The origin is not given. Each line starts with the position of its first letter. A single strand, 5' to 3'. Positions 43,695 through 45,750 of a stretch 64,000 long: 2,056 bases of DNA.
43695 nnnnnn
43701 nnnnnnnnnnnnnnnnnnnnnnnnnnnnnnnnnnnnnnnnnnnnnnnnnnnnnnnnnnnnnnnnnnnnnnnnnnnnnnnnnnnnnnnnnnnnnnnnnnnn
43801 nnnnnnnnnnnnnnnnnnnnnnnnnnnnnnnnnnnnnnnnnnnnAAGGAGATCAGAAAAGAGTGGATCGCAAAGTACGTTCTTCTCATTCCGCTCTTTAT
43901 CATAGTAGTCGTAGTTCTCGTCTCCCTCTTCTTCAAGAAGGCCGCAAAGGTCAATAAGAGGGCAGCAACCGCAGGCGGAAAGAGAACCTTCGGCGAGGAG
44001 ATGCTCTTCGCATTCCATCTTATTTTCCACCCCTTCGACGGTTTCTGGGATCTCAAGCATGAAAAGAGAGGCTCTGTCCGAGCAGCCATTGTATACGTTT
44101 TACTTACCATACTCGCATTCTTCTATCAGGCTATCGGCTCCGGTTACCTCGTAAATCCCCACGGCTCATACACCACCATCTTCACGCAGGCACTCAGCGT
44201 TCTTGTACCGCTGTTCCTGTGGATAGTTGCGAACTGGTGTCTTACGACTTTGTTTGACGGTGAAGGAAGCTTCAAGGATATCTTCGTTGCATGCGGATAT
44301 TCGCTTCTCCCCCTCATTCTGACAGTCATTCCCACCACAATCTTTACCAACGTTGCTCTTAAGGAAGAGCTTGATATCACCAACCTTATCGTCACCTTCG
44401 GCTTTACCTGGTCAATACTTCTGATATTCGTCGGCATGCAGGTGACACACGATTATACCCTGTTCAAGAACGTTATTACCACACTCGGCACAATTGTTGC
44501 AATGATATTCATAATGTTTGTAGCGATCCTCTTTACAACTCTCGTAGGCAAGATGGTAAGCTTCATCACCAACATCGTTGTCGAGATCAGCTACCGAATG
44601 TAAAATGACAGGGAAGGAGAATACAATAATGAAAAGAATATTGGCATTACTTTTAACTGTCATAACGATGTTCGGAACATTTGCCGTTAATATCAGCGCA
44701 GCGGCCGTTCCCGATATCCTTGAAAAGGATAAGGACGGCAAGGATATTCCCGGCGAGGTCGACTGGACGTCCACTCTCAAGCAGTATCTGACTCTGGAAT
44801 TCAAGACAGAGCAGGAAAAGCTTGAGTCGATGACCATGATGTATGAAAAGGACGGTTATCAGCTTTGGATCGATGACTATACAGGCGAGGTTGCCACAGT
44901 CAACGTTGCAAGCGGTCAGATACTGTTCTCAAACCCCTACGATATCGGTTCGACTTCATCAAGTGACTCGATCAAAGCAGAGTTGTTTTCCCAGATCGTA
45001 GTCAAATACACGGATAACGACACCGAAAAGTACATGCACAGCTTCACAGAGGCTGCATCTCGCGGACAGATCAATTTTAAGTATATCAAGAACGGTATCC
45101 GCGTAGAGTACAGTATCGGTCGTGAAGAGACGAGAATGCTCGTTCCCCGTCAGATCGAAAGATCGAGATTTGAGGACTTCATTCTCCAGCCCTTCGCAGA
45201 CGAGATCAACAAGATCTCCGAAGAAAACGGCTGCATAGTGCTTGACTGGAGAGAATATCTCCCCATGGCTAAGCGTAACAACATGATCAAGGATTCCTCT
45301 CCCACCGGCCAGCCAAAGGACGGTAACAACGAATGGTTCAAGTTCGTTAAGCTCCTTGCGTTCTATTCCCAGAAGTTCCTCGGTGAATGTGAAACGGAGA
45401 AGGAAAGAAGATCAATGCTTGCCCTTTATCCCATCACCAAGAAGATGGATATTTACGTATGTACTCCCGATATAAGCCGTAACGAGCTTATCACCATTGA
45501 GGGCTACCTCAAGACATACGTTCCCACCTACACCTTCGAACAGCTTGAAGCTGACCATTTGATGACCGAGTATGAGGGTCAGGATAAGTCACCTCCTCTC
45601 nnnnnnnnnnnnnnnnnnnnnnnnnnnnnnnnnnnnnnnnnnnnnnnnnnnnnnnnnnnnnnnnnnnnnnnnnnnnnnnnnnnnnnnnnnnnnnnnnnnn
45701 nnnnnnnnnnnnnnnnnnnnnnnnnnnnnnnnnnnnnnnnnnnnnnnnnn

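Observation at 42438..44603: Extracellular NHL beta-propeller + TPR fused to a Yip1-like multi-pass membrane domain inside an ABC operon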

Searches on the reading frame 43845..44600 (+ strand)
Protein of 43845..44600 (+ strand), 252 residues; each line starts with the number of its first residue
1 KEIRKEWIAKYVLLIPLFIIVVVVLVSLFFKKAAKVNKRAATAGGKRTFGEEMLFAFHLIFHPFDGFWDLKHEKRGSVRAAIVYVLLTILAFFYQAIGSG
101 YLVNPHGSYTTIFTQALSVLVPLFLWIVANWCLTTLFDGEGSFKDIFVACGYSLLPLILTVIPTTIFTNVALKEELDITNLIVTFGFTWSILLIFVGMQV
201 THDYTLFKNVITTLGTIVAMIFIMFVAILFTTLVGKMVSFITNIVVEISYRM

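Call 48: search_protein_representatives(protein=window:43845-44600:+)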
Query: 252 residues. Proteins with E-value up to 0.001 (for the whole library): 1657; up to 1e-10: 1152; up to 1e-30: 235. The best 150 are listed.
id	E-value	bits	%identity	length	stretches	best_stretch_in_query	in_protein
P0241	1.5e-95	335.9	60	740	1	3-252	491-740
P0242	4.0e-84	298.5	54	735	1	1-251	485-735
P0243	3.3e-83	295.5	56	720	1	1-252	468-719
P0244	5.7e-83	294.7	57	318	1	2-251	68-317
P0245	1.1e-81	290.5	54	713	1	1-250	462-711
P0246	7.3e-80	284.5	58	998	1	2-251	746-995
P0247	3.4e-79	282.3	53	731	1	3-252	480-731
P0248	7.6e-77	274.6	55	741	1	3-248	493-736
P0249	1.4e-76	273.7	50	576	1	1-252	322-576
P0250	8.3e-76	271.2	54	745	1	2-251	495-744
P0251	1.2e-75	270.7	50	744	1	1-251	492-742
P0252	8.5e-75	267.9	53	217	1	37-252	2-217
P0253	1.5e-74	267.1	48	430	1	2-251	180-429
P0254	1.0e-73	264.4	51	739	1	3-252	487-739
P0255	1.1e-73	264.2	50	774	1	2-251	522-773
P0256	3.7e-72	259.3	48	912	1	2-252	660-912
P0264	5.8e-60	219.3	43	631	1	2-252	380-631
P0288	5.5e-49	183.4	37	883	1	1-252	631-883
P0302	1.2e-44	169.2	40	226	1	31-251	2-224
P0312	4.5e-43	164.0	34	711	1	4-252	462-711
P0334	7.4e-40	153.5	32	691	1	6-250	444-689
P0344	9.5e-39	149.9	33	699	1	4-251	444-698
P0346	1.8e-38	149.0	40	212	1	51-251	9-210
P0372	2.0e-36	142.2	36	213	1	53-252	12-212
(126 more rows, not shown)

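Call 49: search_protein_families(library=pfam, proteins=[P0246, P0256, P0288, P0334, P0344, P0312, P0346, P0372, P0302, P0264], max_evalue=0.001)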
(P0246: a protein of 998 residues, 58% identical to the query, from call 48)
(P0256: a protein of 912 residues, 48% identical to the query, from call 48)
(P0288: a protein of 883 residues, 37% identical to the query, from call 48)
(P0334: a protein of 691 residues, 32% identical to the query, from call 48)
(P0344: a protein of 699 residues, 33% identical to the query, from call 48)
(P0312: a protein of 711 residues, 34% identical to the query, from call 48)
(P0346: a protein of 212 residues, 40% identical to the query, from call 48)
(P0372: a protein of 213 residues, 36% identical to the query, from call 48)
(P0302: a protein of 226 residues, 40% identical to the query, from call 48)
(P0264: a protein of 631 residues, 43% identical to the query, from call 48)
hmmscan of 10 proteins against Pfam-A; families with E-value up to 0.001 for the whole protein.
P0246 (998 aa): 2 families
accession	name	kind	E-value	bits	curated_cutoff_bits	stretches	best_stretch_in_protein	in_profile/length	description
PF04893.22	Yip1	-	8.4e-15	55.5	28.6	1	802-970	2-171/173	Yip1 domain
PF01436.27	NHL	-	3.8e-08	33.4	20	0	330-352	5-27/28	NHL repeat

P0256 (912 aa): 3 families
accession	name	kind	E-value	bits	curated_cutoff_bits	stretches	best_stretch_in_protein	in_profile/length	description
PF04893.22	Yip1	-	5.5e-16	59.4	28.6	1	716-885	2-171/173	Yip1 domain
PF01436.27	NHL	-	1.4e-15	56.9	20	1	309-336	1-28/28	NHL repeat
PF17170.10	DUF5128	-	0.00031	20.5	22.9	0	318-348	51-81/321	6-bladed beta-propeller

P0288 (883 aa): 3 families
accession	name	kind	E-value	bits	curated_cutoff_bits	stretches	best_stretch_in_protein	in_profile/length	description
PF01436.27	NHL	-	7.8e-12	45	20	1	267-294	1-28/28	NHL repeat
PF04893.22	Yip1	-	1.4e-09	38.5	28.6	1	687-858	1-171/173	Yip1 domain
PF25021.1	TEN_NHL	-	8.2e-07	28.8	27.1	0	61-100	315-353/357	Teneurin NHL domain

P0334 (691 aa): 6 families
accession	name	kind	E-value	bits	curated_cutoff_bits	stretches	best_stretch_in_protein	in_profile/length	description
PF04893.22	Yip1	-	6.3e-16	59.2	28.6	1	496-665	2-171/173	Yip1 domain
PF01436.27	NHL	-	2.2e-11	43.6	20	1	103-129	1-27/28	NHL repeat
PF07719.23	TPR_2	-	1.1e-07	31.9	27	0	405-427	3-25/34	Tetratricopeptide repeat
PF13414.12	TPR_11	-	3.4e-06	27.1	26.8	1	376-417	1-42/42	TPR repeat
PF13432.12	TPR_16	-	7.6e-05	23.5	32.7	1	376-427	4-55/65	Tetratricopeptide repeat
PF00515.34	TPR_1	-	0.00012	22.2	27.8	0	405-427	3-25/34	Tetratricopeptide repeat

P0344 (699 aa): 3 families
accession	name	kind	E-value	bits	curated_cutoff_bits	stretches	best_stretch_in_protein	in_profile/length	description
PF04893.22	Yip1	-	2.2e-14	54.1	28.6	1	504-674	2-172/173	Yip1 domain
PF01436.27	NHL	-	7.2e-14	51.5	20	0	104-129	1-26/28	NHL repeat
PF07719.23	TPR_2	-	0.00096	19.6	27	0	406-430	3-27/34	Tetratricopeptide repeat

P0312 (711 aa): 4 families
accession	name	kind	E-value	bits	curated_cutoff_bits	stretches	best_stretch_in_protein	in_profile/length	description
PF04893.22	Yip1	-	2.9e-13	50.5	28.6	1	516-684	2-170/173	Yip1 domain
PF01436.27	NHL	-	3.7e-09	36.6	20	0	110-136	1-28/28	NHL repeat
PF08450.18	SGL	-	0.00048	20.2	26.3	0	72-151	146-226/246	SMP-30/Gluconolactonase/LRE-like region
PF17170.10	DUF5128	-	0.00068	19.4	22.9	0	117-148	50-81/321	6-bladed beta-propeller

P0346 (212 aa): 1 family
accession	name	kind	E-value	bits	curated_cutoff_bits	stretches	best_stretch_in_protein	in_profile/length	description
PF04893.22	Yip1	-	2.7e-17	63.6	28.6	1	16-185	2-171/173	Yip1 domain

P0372 (213 aa): 1 family
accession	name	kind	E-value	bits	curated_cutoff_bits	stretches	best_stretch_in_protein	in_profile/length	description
PF04893.22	Yip1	-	1e-16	61.7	28.6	1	17-187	2-172/173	Yip1 domain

P0302 (226 aa): 1 family
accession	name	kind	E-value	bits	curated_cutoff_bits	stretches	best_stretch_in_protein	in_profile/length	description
PF04893.22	Yip1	-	3.4e-11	43.8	28.6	1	29-199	2-170/173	Yip1 domain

P0264 (631 aa): 5 families
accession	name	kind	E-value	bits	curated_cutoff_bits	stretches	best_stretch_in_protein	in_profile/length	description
PF03099.24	BPL_LplA_LipB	-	3.1e-21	76.1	21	1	88-210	5-133/133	Biotin/lipoate A/B protein ligase family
PF08279.18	HTH_11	-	8e-15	54.9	25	1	4-56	4-55/55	HTH domain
PF04893.22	Yip1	-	1.2e-10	42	28.6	1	435-605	1-171/173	Yip1 domain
PF13412.12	HTH_24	-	1.8e-05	24.7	21.9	1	5-46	8-47/48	Winged helix-turn-helix DNA-binding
PF13432.12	TPR_16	-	0.00034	21.4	32.7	1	313-362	2-51/65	Tetratricopeptide repeat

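Call 51: find_homologous_proteins(query=P0346)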
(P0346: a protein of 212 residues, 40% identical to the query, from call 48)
Query P0346 (212 aa): 1561 proteins with E <= 0.001 among 2397 candidates; the best 120 are listed.
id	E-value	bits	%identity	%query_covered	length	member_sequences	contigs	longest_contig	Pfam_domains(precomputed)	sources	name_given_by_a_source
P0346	4.7e-129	447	100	100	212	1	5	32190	PF04893.23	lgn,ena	-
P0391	6.3e-90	319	71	95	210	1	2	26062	PF04893.23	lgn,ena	-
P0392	8.2e-84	299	66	95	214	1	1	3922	PF04893.23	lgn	-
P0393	6.0e-77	276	61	96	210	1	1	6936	PF04893.23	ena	-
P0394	4.9e-69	251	54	96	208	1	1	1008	PF04893.23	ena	-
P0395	8.9e-67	243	57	96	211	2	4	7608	PF04893.23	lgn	-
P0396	9.5e-67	243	52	96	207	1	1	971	PF04893.23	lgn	-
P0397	1.4e-66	243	53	96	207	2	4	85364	PF04893.23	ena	-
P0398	1.9e-66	242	54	99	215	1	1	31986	PF04893.23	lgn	-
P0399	3.5e-66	241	51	96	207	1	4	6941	PF04893.23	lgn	-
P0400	1.5e-65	239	54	96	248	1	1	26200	PF04893.23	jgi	jgi:hypothetical protein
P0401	2.3e-65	239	53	99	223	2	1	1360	PF04893.23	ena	-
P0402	3.1e-65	238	53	96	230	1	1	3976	PF04893.23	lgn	-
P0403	4.9e-65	238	50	95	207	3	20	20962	PF04893.23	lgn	-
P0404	5.1e-65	238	53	94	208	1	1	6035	PF04893.23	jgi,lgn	jgi:hypothetical protein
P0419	7.3e-64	234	53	95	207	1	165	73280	PF04893.23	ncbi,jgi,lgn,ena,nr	ncbi:MAG: YIP1 family protein [Clostridiaceae bacterium]|jgi:hypothetical protein|nr:YIP1 family pro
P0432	9.4e-63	230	52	96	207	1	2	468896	PF04893.23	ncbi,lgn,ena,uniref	ncbi:hypothetical protein HNQ56_001391 [Anaerotaenia torta]|uniref:Yip1 family protein n=1 Tax=Anaer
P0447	8.3e-62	227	49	96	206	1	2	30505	PF04893.23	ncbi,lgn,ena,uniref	ncbi:hypothetical protein HNQ56_004818 [Anaerotaenia torta]|uniref:Yip1 family protein n=1 Tax=Anaer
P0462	6.1e-61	224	48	98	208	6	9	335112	PF04893.23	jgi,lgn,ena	-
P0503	6.7e-60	221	47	96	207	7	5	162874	PF04893.23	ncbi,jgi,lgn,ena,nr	ncbi:MAG TPA: Yip1 family protein [Candidatus Atribacteria bacterium]|nr:Yip1 family protein [Candid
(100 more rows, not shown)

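Call 52: find_encoding_contigs(protein=P0432, flank=10000, max_places=2)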
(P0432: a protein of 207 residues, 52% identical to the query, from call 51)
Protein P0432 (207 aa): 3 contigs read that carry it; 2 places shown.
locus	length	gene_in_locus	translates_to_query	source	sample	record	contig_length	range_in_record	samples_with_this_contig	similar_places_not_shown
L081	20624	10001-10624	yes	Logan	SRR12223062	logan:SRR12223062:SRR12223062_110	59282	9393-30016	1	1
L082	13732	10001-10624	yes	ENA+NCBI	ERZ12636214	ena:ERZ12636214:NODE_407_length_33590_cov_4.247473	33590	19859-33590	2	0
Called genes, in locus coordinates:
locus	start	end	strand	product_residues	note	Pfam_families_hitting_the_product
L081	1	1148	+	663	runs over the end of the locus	PF00150:Cellulase, PF00754:F5_F8_type_C, PF22633:F5_F8_type_C_2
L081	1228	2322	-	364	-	PF02311:AraC_binding (weak), PF12833:HTH_18, PF00165:HTH_AraC (weak)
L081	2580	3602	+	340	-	PF04616:Glyco_hydro_43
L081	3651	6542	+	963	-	PF25275:Golvesin_C (faint), PF16990:CBM_35 (faint), PF01547:SBP_bac_1, PF13416:SBP_bac_8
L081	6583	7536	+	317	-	PF00528:BPD_transp_1 (weak)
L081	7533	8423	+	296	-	PF00528:BPD_transp_1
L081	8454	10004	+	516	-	PF01436:NHL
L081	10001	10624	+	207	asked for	PF04893:Yip1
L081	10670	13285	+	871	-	PF18952:DUF5696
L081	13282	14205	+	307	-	PF00528:BPD_transp_1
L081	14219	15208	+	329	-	PF00528:BPD_transp_1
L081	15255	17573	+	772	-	PF00754:F5_F8_type_C, PF22633:F5_F8_type_C_2, PF00754:F5_F8_type_C, PF22633:F5_F8_type_C_2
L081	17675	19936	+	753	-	PF17132:Glyco_hydro_106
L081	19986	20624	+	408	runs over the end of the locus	PF11790:Glyco_hydro_cc, PF05345:He_PIG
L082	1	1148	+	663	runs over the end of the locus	PF00150:Cellulase, PF00754:F5_F8_type_C, PF22633:F5_F8_type_C_2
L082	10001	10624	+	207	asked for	PF04893:Yip1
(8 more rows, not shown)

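Call 53: find_encoding_contigs(protein=P0419, flank=10000, max_places=2)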
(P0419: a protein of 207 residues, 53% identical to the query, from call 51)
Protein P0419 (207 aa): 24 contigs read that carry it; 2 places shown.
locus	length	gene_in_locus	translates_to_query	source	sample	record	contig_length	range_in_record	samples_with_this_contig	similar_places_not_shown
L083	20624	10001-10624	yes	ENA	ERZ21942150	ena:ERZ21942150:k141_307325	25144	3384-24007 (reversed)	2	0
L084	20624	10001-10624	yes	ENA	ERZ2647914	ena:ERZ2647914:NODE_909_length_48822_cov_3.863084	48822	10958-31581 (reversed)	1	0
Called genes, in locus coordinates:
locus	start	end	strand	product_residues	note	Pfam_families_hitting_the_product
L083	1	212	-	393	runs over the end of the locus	PF00155:Aminotran_1_2, PF01041:DegT_DnrJ_EryC1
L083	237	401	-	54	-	-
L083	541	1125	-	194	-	PF10050:DUF2284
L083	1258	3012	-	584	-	PF05833:NFACT_N, PF05670:NFACT-R_1, PF18297:NFACT-R_2 (weak)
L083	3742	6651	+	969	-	PF01547:SBP_bac_1, PF13416:SBP_bac_8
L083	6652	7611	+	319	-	PF00528:BPD_transp_1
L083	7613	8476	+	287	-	PF00528:BPD_transp_1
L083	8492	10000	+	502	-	PF01436:NHL (weak), PF08450:SGL (weak), PF25021:TEN_NHL (faint), PF01436:NHL (weak)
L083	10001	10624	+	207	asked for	PF04893:Yip1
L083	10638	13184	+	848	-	PF18952:DUF5696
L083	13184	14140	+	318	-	-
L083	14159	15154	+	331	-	PF00528:BPD_transp_1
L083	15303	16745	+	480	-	PF01547:SBP_bac_1, PF13416:SBP_bac_8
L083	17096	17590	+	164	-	PF05198:IF3_N, PF00707:IF3_C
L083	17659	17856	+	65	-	PF01632:Ribosomal_L35p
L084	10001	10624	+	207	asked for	PF04893:Yip1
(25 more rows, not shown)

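Call 54: find_encoding_contigs(protein=P0346, flank=10000, max_places=2)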
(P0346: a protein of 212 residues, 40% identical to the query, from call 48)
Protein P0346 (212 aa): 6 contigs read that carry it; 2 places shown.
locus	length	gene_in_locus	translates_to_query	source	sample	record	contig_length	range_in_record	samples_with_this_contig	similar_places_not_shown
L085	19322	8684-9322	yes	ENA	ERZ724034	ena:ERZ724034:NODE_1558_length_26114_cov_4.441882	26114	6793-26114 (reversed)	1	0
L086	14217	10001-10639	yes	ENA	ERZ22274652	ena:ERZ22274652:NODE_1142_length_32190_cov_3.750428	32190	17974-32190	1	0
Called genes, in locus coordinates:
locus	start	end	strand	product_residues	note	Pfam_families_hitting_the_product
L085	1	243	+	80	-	?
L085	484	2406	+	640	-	PF16216:GxGYxYP_N (faint), PF20958:GxGYxYP_N_3rd, PF14323:GxGYxYP_C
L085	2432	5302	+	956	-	PF01547:SBP_bac_1, PF13416:SBP_bac_8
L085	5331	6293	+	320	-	PF00528:BPD_transp_1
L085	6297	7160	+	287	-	PF00528:BPD_transp_1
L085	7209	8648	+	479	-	PF01436:NHL (faint), PF00515:TPR_1 (faint)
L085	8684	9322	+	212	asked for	PF04893:Yip1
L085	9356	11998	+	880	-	PF18952:DUF5696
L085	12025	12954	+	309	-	PF00528:BPD_transp_1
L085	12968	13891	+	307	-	PF00528:BPD_transp_1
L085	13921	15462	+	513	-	-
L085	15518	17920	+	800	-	PF03422:CBM_6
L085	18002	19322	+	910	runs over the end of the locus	PF01074:Glyco_hydro_38N, PF09261:Alpha-mann_mid, PF07748:Glyco_hydro_38C, PF17677:Glyco_hydro38C2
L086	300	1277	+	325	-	-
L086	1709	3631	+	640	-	PF16216:GxGYxYP_N (faint), PF20958:GxGYxYP_N_3rd, PF14323:GxGYxYP_C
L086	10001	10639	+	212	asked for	PF04893:Yip1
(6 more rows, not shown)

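Call 57: find_encoding_contigs(protein=P0447, flank=10000, max_places=1)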
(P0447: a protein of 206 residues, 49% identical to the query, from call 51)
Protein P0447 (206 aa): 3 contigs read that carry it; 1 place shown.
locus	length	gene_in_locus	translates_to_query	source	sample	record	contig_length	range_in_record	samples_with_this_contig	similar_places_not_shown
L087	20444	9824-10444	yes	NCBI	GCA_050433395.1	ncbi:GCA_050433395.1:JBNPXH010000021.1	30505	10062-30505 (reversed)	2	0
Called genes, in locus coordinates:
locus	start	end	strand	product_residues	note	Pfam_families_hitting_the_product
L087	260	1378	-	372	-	PF04542:Sigma70_r2 (weak), PF08281:Sigma70_r4_2 (faint)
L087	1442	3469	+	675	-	PF04616:Glyco_hydro_43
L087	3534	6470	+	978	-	PF01547:SBP_bac_1, PF13416:SBP_bac_8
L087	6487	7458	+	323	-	PF00528:BPD_transp_1 (weak)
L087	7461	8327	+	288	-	PF00528:BPD_transp_1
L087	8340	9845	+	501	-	PF01436:NHL (faint), PF08450:SGL (weak)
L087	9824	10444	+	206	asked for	PF04893:Yip1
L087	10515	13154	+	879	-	PF18952:DUF5696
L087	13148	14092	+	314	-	PF00528:BPD_transp_1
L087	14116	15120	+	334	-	PF00528:BPD_transp_1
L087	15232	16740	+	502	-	PF01547:SBP_bac_1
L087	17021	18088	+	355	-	PF00356:LacI, PF00532:Peripla_BP_1, PF13407:Peripla_BP_4 (faint), PF13377:Peripla_BP_3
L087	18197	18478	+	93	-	PF02518:HATPase_c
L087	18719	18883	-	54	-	-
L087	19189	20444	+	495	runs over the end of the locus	PF01336:tRNA_anti-codon, PF00152:tRNA-synt_2, PF01409:tRNA-synt_2d (faint)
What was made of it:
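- Split-type cassettes do have AraC/LacI regulators nearby, yet they keep both proteins (calls 52, 57).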

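Call 58: find_encoding_contigs(protein=P0503, flank=10000, max_places=1)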
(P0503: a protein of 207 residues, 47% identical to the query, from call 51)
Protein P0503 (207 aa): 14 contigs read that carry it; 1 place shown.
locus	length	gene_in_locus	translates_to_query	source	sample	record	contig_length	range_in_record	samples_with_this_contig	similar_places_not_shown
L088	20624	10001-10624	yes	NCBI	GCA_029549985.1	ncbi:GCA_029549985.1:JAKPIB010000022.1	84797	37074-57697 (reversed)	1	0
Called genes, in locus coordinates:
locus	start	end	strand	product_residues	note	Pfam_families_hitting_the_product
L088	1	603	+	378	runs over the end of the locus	PF25973:BSH_CzcB (weak), PF25989:YknX_C (faint)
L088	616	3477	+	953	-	PF12704:MacB_PCD (faint), PF02687:FtsX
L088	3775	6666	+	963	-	PF01547:SBP_bac_1, PF13416:SBP_bac_8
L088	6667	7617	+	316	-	PF00528:BPD_transp_1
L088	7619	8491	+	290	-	PF00528:BPD_transp_1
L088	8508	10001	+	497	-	PF01436:NHL (faint), PF08450:SGL (faint)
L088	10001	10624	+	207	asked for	PF04893:Yip1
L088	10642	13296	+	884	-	PF18952:DUF5696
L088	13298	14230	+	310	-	PF00528:BPD_transp_1 (weak)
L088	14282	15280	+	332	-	PF00528:BPD_transp_1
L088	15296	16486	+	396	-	PF13527:Acetyltransf_9, PF17668:Acetyltransf_17, PF13530:SCP2_2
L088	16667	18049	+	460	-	PF01547:SBP_bac_1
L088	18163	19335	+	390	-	PF07969:Amidohydro_3 (weak), PF01979:Amidohydro_1, PF07969:Amidohydro_3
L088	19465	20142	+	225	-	PF25084:LbH_EIF2B (faint), PF00132:Hexapep, PF14602:Hexapep_2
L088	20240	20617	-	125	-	PF01880:Desulfoferrodox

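Call 59: find_encoding_contigs(protein=P0462, flank=10000, max_places=1)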
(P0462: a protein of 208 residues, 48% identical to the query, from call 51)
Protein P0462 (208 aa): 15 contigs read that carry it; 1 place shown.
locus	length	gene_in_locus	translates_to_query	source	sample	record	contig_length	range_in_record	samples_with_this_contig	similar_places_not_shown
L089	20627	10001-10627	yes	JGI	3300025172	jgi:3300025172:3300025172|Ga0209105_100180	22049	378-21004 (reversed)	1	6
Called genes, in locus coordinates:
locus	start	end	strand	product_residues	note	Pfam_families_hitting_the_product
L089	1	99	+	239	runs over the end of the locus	-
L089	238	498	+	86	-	-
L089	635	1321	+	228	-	-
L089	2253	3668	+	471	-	-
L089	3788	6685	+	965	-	PF01547:SBP_bac_1, PF13416:SBP_bac_8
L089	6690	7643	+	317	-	PF00528:BPD_transp_1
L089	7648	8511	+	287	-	PF00528:BPD_transp_1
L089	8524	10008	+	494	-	PF08450:SGL (faint), PF01436:NHL (weak)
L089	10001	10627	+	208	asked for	PF04893:Yip1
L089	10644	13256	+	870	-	PF18952:DUF5696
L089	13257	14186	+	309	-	-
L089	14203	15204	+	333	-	PF00528:BPD_transp_1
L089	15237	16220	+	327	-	PF22612:GH113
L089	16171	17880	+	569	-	PF00150:Cellulase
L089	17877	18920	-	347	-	PF00704:Glyco_hydro_18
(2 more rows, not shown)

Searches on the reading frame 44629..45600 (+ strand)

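Call 24: search_protein_families(library=pfam, proteins=[window:44629-45600:+], max_evalue=1)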
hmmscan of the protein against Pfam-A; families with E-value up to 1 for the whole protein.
window:44629-45600:+ (324 aa): 1 family
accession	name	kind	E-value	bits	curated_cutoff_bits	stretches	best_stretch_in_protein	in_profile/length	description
PF21385.2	ACCA_BT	-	0.13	12.5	27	0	42-101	32-91/120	Acetyl-CoA carboxylase, BT domain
